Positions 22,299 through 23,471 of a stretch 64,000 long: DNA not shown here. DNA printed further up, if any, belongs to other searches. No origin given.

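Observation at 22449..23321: Truncated, motif-degenerate LpdA-like flavoprotein wedged between metF and acsB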

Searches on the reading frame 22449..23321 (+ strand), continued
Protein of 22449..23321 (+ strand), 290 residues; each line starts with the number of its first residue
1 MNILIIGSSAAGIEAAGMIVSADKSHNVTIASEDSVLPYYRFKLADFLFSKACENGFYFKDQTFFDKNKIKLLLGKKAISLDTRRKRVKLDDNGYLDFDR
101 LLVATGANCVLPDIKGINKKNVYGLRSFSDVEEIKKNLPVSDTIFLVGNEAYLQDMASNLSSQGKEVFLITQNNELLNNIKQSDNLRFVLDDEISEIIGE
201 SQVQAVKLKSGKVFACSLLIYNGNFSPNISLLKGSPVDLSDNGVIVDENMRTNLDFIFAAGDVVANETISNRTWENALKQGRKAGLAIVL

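Call 54: fold_search(model_id=the predicted structure, library=pdb)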
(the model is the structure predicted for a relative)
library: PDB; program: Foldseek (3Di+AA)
matches with E <= 10: 1875; with E <= 0.001: 808
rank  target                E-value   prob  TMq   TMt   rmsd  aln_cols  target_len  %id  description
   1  3cgb_A                9.6e-27  1.00  0.86  0.57   4.4       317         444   25  Pyridine Nucleotide Complexes with Bacillus anthracis Coenzyme A-Disulfide Reductase: A Structural Analysis of Dual NA (released 2008-04-22)
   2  8c0z_E                1.0e-25  1.00  0.85  0.60   4.1       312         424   26  CryoEM structure of a tungsten-containing aldehyde oxidoreductase from Aromatoleum aromaticum (released 2023-05-31)
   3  3lb8_B                1.5e-25  1.00  0.86  0.61   4.0       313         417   22  Crystal structure of the covalent putidaredoxin reductase-putidaredoxin complex (released 2010-02-23)
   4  4emi                  2.3e-25  1.00  0.88  0.65   4.0       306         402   21  Toluene dioxygenase reductase in reduced state in complex with NAD+ (released 2012-09-26)
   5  3lb8_A                2.5e-25  1.00  0.84  0.60   4.2       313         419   23  Crystal structure of the covalent putidaredoxin reductase-putidaredoxin complex (released 2010-02-23)
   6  9li3_B                5.0e-25  1.00  0.87  0.65   3.7       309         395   19  Crystal structure of FAD-dependent oxidoreductase from Marinomonas mediterranea (released 2026-01-21)
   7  1q1r_A                8.9e-25  1.00  0.84  0.59   4.2       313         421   23  Crystal Structure of Putidaredoxin Reductase from Pseudomonas putida (released 2004-02-24)
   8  6pfz_A                1.2e-24  1.00  0.87  0.48   4.3       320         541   22  Structure of a NAD-Dependent Persulfide Reductase from A. fulgidus (released 2020-07-01)
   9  9li3_A                1.3e-24  1.00  0.88  0.64   3.9       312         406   19  Crystal structure of FAD-dependent oxidoreductase from Marinomonas mediterranea (released 2026-01-21)
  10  1q1w_B                1.9e-24  1.00  0.83  0.59   4.3       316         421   23  Crystal Structure of Putidaredoxin Reductase from Pseudomonas putida (released 2004-02-24)
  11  3fg2                  2.4e-24  1.00  0.87  0.64   4.2       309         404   21  Crystal Structure of Ferredoxin Reductase for the CYP199A2 System from Rhodopseudomonas palustris (released 2009-09-01)
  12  1q1w_A                2.4e-24  1.00  0.84  0.59   4.3       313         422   23  Crystal Structure of Putidaredoxin Reductase from Pseudomonas putida (released 2004-02-24)
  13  2cdu_B                2.5e-24  1.00  0.85  0.56   4.1       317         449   23  The Crystal Structure of Water-forming NAD(P)H Oxidase from Lactobacillus sanfranciscensis (released 2006-07-17)
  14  8a56_A                6.1e-24  1.00  0.88  0.49   3.4       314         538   21  Coenzyme A-persulfide reductase (CoAPR) from Enterococcus faecalis (released 2022-09-14)
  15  3ef6                  6.8e-24  1.00  0.88  0.65   2.7       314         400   20  Crystal structure of Toluene 2,3-Dioxygenase Reductase (released 2009-03-10)
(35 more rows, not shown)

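Call 56: search_solved_structures(query=L087:9365-9988:+, max_evalue=1, show_alignments=1)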
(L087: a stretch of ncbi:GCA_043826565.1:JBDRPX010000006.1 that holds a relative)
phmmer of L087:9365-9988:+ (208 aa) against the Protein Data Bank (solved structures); distinct sequences matched with E-value up to 1: 3.
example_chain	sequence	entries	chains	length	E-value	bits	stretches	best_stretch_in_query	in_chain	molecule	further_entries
1j6r_A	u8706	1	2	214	1.3e-06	31.5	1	86-204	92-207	METHIONINE SYNTHASE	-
4dbx_A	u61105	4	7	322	0.85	12.5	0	80-191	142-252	APH(2"")-ID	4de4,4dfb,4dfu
9h2z_A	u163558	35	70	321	0.94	12.4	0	80-191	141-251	APH(2'')-Id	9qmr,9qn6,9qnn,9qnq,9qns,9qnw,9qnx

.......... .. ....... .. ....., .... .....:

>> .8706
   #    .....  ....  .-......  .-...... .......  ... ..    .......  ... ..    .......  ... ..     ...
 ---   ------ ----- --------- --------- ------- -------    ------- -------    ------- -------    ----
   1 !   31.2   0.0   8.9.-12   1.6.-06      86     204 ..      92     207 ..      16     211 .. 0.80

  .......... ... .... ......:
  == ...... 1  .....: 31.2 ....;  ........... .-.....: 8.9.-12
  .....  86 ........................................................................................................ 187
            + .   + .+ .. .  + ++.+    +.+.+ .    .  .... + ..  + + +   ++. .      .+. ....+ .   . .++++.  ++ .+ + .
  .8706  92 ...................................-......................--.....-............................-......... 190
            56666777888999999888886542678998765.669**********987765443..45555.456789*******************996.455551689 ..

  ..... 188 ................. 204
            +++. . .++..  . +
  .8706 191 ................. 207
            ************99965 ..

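Call 57: search_protein_families(library=ncbifam, proteins=[L087:9365-9988:+, L087:10000-12414:+], max_evalue=0.1)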
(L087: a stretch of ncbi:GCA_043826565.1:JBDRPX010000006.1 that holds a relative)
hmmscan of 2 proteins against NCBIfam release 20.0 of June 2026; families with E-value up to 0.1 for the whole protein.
L087:9365-9988:+ (208 aa): 1 family
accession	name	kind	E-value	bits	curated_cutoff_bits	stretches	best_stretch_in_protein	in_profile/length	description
NF001075.0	PRK00118.2-6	equivalog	0.0054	17.1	151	1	28-54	23-49/114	putative DNA-binding protein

L087:10000-12414:+ (805 aa): 19 families
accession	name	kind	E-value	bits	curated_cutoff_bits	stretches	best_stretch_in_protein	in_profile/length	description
TIGR02082.1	metH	equivalog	8.1e-154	513.9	1010.85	1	13-801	1-855/1182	methionine synthase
NF007024.0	PRK09490.1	equivalog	9.1e-126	421.2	1497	1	3-781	6-846/1234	methionine synthase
NF006396.0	PRK08645.1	equivalog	4e-89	299.4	453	1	7-304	2-297/611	bifunctional homocysteine S-methyltransferase/methylenetetrahydrofolate reductase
NF005718.0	PRK07534.1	equivalog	1.9e-66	224.6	338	1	7-294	4-297/337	betaine--homocysteine S-methyltransferase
NF005719.0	PRK07535.1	domain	6.1e-65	219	259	1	324-583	3-262/268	methyltetrahydrofolate:corrinoid/iron-sulfur protein methyltransferase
TIGR02370.1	pyl_corrinoid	subfamily_domain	6.5e-49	166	215.3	1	604-792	3-192/197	methyltransferase cognate corrinoid protein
NF041607.1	dimeth_corrin_MtbC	equivalog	2.8e-43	147.8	350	1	606-803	4-202/203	dimethylamine corrinoid protein MtbC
NF047996.1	corrin_MtgC_2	exception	1.6e-41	142.1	370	1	602-804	7-210/212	glycine betaine-specific corrinoid protein MtgC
NF040669.1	MtaC2_Meth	equivalog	1.3e-40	139.4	450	1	599-798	42-237/267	methanol--corrinoid protein MtaC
NF040655.1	MtaC_Meth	equivalog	1.3e-39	135.8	420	1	601-804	37-238/253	methanol--corrinoid protein MtaC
NF007020.0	PRK09485.1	equivalog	6.6e-36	123.9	215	1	8-292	3-304/306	homocysteine S-methyltransferase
NF047995.1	corrinoid_MtgC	exception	1.2e-35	122.9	310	1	602-804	7-213/215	glycine betaine-specific corrinoid protein MtgC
NF040758.1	CODH_ACS_meth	exception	2.3e-27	96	370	1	322-565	4-248/261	carbon monoxide dehydrogenase/acetyl-CoA synthase methytransferase subunit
NF052513.1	TransRegCarH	equivalog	3.8e-09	36.2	400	1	601-792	85-266/274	HTH-type transcriptional repressor CarH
NF002612.0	PRK02261.1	equivalog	1.1e-08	34.7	110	1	685-778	2-96/148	methylaspartate mutase subunit S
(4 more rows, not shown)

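Call 60: find_related_loci(query=A2, collection=metagenome_contigs, flank=7000)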
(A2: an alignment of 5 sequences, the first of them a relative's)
Query A2 (290 aa) in metagenome_contigs; peptide patterns used: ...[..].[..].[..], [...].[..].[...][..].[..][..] (x = any residue, [..] = any of these).
600 stretches matched a pattern (row limit reached: there are more); 272 encode a relative of the query (tblastn E <= 1e-3); the best 80 are kept; 80 distinct loci.
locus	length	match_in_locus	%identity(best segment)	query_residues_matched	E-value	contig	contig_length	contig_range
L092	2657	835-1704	48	1-289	5e-80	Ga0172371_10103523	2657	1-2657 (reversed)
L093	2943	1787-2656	50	1-289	6e-79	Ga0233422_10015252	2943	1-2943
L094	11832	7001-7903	35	2-285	8e-49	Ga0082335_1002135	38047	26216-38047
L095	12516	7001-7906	31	4-288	2e-43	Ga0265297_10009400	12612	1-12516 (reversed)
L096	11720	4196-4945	34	3-279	4e-42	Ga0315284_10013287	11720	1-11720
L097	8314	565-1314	32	3-279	9e-40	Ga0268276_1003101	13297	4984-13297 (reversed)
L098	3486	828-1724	30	1-289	1e-38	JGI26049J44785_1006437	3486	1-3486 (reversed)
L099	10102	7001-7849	30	1-282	7e-38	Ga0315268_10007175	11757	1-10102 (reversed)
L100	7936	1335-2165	32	3-280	6e-38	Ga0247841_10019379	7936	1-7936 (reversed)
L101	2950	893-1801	30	4-285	3e-37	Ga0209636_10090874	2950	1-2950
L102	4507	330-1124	32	2-269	4e-37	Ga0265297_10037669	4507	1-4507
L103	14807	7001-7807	31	15-280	9e-37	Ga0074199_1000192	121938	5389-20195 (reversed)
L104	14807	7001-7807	31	15-280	2e-35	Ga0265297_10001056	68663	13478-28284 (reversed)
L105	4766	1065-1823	33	1-279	2e-35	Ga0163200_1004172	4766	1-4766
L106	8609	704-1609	29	4-288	6e-35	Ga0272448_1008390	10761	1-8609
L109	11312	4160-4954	29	2-269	6e-34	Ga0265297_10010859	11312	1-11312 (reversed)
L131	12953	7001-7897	31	4-285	6e-45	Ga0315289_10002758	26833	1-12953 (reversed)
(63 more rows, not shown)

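Call 76: find_encoding_contigs(protein=P0036, flank=6000, max_places=2)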
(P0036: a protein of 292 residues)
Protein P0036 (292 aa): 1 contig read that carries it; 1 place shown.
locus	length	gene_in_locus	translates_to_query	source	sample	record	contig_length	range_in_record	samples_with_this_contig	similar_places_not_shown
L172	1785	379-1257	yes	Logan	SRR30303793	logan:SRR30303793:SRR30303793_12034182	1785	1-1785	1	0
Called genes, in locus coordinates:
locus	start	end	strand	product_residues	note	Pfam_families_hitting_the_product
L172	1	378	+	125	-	?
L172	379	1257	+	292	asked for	PF07992:Pyr_redox_2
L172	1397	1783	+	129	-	?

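Call 77: find_encoding_contigs(protein=P0028, flank=6000, max_places=2)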
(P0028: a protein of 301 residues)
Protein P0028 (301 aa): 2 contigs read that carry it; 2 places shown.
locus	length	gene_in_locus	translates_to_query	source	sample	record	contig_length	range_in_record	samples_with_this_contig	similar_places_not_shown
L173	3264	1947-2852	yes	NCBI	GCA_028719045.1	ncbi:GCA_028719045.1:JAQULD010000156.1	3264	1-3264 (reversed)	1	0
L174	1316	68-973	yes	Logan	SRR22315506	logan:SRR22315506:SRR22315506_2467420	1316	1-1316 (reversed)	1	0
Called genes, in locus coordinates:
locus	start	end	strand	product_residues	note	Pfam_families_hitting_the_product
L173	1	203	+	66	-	PF04342:DMT_6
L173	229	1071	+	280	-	-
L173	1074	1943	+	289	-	PF02219:MTHFR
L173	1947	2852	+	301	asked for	PF07992:Pyr_redox_2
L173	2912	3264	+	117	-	PF13424:TPR_12 (faint), PF07719:TPR_2 (faint), PF13181:TPR_8 (faint), PF13414:TPR_11, PF13432:TPR_16 (weak), PF13431:TPR_17 (weak), PF00515:TPR_1 (weak)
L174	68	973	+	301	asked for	PF07992:Pyr_redox_2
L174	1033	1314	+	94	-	?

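Call 78: find_encoding_contigs(protein=P0034, flank=6000, max_places=2)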
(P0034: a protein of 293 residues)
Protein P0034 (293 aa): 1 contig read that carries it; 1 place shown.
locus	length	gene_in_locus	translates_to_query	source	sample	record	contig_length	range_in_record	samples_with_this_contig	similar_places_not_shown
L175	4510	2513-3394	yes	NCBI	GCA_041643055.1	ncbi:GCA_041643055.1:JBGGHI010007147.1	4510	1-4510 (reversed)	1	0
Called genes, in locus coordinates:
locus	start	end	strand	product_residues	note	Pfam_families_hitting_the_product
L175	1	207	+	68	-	?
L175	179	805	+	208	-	PF04961:FTCD_C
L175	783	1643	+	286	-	PF00763:THF_DHG_CYH, PF02882:THF_DHG_CYH_C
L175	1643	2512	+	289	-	PF02219:MTHFR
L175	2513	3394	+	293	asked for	PF00070:Pyr_redox (faint), PF07992:Pyr_redox_2, PF13738:Pyr_redox_3 (faint), PF07992:Pyr_redox_2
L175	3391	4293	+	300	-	PF13424:TPR_12 (faint), PF13431:TPR_17 (faint), PF00515:TPR_1 (weak), PF07719:TPR_2 (faint), PF13181:TPR_8 (faint), PF13428:TPR_14 (faint), PF13432:TPR_16 (faint), PF13414:TPR_11, +1 more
